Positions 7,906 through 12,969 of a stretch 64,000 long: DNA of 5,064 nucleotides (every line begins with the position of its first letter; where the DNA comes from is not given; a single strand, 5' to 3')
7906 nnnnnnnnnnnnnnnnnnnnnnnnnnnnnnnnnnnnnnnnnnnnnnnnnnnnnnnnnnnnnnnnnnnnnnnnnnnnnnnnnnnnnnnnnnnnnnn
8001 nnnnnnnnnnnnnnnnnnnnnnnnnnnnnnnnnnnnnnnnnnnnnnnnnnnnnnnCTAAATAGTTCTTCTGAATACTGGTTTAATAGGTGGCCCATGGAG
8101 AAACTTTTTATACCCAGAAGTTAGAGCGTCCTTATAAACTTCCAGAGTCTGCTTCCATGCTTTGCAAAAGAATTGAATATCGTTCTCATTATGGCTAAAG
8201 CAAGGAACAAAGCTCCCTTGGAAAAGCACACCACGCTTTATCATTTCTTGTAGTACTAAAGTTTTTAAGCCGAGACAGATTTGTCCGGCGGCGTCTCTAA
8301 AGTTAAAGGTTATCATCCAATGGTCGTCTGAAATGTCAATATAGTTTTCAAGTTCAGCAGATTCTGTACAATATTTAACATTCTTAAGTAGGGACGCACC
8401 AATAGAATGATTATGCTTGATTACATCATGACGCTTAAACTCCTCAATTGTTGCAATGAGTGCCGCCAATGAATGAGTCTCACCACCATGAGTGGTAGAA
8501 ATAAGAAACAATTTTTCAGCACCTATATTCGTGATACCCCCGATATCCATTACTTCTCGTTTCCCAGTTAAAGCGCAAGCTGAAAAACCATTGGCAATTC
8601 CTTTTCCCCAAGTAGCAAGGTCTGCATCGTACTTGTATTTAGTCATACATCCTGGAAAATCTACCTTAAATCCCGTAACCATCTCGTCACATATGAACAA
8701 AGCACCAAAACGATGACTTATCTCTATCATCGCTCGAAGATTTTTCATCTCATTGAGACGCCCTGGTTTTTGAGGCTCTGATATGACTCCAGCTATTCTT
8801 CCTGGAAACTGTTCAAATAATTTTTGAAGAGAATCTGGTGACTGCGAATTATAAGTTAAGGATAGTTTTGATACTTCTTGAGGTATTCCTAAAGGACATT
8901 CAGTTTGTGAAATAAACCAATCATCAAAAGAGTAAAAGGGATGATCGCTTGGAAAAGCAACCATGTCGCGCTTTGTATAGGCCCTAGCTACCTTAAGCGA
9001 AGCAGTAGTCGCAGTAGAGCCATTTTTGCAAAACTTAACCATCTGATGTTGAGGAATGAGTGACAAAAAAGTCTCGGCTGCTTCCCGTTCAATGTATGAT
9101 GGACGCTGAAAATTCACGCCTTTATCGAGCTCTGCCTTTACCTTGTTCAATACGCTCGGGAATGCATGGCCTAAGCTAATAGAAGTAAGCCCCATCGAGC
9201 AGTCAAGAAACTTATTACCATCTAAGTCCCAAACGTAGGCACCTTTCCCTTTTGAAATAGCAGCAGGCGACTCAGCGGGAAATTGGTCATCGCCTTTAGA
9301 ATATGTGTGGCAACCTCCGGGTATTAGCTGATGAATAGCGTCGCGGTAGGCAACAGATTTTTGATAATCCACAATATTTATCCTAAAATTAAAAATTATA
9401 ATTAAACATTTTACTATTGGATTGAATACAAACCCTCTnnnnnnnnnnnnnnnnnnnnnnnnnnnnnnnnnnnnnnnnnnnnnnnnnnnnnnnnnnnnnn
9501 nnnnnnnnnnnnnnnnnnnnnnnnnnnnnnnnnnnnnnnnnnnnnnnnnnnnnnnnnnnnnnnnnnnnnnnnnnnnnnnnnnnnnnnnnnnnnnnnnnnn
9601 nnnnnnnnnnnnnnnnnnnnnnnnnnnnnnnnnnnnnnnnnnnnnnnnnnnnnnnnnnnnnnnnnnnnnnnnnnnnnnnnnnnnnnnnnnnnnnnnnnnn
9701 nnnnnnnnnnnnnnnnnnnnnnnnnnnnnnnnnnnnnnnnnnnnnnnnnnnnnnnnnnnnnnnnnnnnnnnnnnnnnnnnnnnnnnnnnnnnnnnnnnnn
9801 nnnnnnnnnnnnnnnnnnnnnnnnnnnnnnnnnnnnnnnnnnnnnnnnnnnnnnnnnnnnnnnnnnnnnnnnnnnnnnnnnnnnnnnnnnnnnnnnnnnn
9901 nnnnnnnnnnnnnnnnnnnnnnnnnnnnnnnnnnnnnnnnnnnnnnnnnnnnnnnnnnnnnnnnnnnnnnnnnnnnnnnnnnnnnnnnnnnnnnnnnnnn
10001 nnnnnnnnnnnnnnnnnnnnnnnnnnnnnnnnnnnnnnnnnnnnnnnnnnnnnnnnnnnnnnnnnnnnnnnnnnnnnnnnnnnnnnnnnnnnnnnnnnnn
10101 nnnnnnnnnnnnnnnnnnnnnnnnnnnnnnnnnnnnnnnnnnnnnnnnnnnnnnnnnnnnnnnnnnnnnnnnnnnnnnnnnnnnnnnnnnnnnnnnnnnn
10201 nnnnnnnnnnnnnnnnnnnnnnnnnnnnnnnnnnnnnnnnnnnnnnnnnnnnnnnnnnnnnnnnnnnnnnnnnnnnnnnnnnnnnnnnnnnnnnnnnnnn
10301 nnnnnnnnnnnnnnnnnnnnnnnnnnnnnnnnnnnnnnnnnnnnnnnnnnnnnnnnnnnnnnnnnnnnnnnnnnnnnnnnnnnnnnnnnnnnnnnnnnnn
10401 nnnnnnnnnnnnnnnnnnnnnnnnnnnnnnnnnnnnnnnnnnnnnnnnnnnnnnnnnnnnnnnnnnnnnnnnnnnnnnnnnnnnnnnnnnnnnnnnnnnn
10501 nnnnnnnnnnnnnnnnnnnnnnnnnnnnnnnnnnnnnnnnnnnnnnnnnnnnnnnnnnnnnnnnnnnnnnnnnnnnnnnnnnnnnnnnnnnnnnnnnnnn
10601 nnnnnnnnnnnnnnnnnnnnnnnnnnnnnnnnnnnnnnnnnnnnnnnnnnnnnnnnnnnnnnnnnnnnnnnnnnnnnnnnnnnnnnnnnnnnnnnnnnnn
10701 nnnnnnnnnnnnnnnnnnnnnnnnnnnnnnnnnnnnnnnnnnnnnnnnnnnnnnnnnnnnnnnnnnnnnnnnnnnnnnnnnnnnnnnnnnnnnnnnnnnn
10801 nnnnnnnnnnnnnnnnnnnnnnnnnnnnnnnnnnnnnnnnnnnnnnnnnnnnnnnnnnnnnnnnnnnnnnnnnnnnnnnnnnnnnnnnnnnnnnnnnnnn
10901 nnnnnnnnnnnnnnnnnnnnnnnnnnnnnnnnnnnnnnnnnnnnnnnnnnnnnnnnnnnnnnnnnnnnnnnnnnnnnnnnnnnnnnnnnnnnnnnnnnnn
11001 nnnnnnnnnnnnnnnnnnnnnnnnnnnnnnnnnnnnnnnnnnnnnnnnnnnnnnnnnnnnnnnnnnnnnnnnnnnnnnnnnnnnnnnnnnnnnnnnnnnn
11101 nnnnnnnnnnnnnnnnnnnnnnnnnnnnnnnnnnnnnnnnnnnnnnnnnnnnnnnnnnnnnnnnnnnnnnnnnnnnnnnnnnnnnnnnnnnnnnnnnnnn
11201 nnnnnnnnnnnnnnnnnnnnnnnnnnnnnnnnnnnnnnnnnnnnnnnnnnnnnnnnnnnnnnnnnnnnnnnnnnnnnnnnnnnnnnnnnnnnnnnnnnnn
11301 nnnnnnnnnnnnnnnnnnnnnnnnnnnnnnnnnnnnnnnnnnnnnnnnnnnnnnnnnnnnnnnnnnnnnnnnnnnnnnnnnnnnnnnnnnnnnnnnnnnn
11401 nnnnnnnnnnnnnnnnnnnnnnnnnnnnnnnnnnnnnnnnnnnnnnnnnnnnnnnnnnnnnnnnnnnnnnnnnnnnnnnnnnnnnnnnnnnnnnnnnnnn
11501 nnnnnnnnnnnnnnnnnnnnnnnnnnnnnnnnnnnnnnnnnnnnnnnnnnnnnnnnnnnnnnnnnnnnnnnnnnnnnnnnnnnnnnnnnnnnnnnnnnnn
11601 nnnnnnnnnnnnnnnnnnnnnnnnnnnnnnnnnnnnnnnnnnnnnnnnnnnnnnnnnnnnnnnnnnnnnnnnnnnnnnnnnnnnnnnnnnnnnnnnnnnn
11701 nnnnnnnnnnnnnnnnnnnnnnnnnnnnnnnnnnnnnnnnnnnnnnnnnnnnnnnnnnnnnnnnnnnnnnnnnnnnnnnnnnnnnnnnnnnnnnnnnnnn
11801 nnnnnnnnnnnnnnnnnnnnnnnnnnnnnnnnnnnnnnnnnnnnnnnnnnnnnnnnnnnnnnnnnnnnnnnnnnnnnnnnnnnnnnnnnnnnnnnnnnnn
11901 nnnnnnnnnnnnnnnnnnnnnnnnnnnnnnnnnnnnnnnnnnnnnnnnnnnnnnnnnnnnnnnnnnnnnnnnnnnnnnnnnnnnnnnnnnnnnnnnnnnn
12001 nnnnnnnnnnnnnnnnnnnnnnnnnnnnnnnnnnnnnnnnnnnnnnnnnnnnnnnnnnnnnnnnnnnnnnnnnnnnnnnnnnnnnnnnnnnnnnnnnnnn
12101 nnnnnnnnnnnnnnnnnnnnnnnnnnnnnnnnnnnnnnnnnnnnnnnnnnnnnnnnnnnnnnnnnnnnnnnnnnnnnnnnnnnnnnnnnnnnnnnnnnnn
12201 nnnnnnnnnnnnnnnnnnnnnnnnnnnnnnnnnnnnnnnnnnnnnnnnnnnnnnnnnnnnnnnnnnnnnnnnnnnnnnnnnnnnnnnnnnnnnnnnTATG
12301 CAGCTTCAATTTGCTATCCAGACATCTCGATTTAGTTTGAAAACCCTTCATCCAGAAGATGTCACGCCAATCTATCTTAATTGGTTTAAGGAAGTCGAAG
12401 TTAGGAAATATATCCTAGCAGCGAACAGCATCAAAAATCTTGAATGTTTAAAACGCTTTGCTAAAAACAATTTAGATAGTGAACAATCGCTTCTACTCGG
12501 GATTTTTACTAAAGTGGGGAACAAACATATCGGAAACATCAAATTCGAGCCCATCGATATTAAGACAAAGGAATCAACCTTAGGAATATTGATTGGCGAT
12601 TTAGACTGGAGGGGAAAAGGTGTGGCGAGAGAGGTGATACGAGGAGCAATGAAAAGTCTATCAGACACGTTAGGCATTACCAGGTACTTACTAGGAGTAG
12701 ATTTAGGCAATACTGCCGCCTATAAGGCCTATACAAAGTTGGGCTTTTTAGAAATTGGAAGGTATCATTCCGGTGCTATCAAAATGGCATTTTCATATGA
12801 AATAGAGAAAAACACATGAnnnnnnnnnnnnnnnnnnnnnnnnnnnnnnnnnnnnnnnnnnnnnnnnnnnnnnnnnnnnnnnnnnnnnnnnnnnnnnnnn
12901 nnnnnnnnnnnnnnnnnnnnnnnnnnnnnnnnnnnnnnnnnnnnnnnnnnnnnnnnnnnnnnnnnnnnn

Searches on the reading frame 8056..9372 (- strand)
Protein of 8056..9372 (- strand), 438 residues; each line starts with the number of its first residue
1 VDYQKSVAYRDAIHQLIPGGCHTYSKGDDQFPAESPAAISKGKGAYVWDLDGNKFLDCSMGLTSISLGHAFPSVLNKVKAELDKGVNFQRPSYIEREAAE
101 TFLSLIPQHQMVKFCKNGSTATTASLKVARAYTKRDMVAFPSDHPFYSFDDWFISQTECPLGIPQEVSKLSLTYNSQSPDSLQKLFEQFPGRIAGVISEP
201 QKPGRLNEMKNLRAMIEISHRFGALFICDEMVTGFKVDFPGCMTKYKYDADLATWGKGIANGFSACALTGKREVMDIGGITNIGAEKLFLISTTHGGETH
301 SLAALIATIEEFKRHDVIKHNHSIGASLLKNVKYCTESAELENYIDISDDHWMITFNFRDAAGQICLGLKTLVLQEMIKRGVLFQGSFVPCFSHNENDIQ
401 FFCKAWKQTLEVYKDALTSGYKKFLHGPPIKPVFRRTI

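Call 41: search_protein_families(library=pfam, proteins=[window:8056-9372:-], max_evalue=0.0001)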
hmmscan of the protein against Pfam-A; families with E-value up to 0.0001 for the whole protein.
window:8056-9372:- (438 aa): 1 family
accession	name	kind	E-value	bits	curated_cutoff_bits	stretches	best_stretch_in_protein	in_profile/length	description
PF00202.27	Aminotran_3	-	1.2e-32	113.5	30.5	1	36-383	10-370/403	Aminotransferase class-III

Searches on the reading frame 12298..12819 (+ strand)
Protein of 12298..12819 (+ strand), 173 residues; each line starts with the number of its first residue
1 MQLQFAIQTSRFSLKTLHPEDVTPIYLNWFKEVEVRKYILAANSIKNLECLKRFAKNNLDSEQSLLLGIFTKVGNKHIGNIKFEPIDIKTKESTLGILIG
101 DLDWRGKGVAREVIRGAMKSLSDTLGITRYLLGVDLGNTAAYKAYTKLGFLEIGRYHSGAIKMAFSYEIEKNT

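Call 9: search_protein_families(library=pfam, proteins=[window:12298-12819:+], max_evalue=0.001)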
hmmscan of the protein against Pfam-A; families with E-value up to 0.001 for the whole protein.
window:12298-12819:+ (173 aa): 4 families
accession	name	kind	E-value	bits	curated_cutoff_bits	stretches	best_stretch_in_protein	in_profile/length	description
PF13302.13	Acetyltransf_3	-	3.8e-14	54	25.4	1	11-150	1-137/138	Acetyltransferase (GNAT) domain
PF00583.31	Acetyltransf_1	-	1.1e-07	32.6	20.7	1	58-150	28-116/116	Acetyltransferase (GNAT) family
PF13523.12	Acetyltransf_8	-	0.00025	21.1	27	1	90-153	77-140/145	Acetyltransferase (GNAT) domain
PF08445.16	FR47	-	0.00046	20.5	22.1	1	90-153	19-80/86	FR47-like protein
